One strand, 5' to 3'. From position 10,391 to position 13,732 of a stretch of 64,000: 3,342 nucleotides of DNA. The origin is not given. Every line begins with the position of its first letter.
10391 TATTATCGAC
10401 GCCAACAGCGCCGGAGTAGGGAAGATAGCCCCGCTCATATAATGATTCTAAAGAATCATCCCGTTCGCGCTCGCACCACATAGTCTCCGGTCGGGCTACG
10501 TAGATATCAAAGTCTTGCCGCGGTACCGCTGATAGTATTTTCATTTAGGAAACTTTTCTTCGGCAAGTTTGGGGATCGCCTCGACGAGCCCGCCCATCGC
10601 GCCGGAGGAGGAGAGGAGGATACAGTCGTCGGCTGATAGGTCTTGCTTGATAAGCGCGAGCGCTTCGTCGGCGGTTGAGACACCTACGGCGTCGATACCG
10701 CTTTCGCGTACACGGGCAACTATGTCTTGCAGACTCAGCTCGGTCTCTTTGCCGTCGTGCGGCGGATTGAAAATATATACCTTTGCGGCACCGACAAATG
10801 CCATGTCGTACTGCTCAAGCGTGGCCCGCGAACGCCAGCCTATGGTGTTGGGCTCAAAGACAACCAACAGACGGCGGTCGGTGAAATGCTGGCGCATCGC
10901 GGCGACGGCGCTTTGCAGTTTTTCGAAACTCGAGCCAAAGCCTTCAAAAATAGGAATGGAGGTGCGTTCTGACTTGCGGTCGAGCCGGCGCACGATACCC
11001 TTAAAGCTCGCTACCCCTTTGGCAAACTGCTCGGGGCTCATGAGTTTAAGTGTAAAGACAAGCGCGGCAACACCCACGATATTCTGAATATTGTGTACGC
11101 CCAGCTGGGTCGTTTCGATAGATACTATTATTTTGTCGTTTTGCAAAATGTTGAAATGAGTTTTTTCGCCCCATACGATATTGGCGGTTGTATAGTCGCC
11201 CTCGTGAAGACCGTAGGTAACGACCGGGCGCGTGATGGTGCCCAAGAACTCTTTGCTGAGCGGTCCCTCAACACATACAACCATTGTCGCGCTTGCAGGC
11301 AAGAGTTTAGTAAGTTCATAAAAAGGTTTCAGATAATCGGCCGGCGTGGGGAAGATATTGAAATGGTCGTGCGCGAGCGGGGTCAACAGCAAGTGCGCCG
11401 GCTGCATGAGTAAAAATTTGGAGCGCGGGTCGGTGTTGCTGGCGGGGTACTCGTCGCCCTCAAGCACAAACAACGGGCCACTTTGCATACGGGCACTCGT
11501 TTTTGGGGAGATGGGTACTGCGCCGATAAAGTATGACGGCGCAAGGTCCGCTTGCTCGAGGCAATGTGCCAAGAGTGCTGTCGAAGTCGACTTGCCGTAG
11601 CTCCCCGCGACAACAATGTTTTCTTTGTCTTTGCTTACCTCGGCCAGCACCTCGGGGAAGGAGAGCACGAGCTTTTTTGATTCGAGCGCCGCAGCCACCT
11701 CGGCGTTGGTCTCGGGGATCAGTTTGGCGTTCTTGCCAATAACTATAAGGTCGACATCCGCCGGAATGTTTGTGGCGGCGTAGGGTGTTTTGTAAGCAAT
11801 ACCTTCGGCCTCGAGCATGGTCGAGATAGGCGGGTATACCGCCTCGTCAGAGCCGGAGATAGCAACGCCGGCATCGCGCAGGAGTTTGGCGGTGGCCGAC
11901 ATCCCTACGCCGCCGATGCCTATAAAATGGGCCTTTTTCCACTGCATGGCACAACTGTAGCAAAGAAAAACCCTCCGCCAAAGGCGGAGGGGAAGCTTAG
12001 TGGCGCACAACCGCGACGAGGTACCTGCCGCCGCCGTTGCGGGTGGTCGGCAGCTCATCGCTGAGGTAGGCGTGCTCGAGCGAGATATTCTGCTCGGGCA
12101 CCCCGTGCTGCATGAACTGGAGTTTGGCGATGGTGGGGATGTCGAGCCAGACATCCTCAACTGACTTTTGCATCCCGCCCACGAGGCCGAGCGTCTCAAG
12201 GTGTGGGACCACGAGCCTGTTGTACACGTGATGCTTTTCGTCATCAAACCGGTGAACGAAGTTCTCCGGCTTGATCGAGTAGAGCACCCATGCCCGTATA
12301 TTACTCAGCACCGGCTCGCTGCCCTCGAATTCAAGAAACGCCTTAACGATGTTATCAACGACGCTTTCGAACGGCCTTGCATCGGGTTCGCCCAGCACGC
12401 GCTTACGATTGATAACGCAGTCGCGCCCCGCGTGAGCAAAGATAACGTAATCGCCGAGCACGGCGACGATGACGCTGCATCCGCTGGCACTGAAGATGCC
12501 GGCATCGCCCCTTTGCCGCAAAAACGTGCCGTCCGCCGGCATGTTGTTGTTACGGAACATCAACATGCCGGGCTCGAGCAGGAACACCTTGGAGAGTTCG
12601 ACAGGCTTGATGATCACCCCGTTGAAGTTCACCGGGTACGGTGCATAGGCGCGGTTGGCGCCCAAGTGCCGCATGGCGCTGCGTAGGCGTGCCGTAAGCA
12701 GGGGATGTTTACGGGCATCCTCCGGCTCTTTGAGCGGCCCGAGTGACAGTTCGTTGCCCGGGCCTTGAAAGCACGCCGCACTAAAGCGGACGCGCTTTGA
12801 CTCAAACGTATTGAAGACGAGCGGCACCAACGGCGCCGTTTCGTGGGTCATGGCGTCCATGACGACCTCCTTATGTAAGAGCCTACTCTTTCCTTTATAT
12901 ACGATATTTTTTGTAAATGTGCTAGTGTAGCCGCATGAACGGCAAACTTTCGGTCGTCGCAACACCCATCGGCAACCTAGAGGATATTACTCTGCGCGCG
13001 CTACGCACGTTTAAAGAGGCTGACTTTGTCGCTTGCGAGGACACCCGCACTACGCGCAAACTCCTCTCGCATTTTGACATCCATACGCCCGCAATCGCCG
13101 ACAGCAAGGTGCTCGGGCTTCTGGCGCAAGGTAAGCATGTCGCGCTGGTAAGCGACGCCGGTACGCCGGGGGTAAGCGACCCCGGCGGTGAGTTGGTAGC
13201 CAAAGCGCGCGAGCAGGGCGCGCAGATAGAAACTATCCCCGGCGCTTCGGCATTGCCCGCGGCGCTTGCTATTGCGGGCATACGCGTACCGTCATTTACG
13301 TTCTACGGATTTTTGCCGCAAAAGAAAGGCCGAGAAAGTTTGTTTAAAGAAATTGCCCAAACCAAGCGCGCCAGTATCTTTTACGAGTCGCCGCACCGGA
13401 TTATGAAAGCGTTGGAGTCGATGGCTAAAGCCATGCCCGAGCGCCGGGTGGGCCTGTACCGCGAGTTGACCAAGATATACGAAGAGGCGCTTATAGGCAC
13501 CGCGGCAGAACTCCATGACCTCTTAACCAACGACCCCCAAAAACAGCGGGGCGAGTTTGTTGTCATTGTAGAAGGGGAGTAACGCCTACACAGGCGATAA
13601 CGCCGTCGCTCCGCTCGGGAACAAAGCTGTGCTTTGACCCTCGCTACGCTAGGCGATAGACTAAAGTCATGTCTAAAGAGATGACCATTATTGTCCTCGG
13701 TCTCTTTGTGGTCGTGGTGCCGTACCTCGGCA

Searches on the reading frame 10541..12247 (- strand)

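Call 25: search_protein_families(library=pfam, proteins=[window:10541-12247:-], max_evalue=0.05)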
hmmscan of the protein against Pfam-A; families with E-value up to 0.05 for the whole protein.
window:10541-12247:- (568 aa): 4 families
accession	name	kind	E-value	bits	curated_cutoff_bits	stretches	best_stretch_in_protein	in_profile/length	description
PF08245.18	Mur_ligase_M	-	1.8e-15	57.9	24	1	213-396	1-199/200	Mur ligase middle domain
PF01225.30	Mur_ligase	-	2e-14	54.1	21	1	106-207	2-93/95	Mur ligase family, catalytic domain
PF02875.26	Mur_ligase_C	-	1.8e-06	29.2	28.4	1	421-549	2-127/127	Mur ligase, glutamate ligase domain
PF03709.21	OKR_DC_1_N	-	0.044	14.5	29.3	0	505-562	5-61/111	Orn/Lys/Arg decarboxylase, N-terminal domain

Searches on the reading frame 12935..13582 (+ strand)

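Call 25: search_protein_families(library=pfam, proteins=[window:12935-13582:+], max_evalue=0.05)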
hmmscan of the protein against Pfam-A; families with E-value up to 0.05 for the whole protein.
window:12935-13582:+ (215 aa): 2 families
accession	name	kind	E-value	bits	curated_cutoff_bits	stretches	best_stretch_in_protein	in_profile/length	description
PF00590.25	TP_methylase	-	7.5e-30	104.9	27.8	1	4-193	1-211/212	Tetrapyrrole (Corrin/Porphyrin) Methylases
PF09142.17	TruB_C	-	0.0045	17.1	28.7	1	63-101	14-52/56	tRNA Pseudouridine synthase II, C terminal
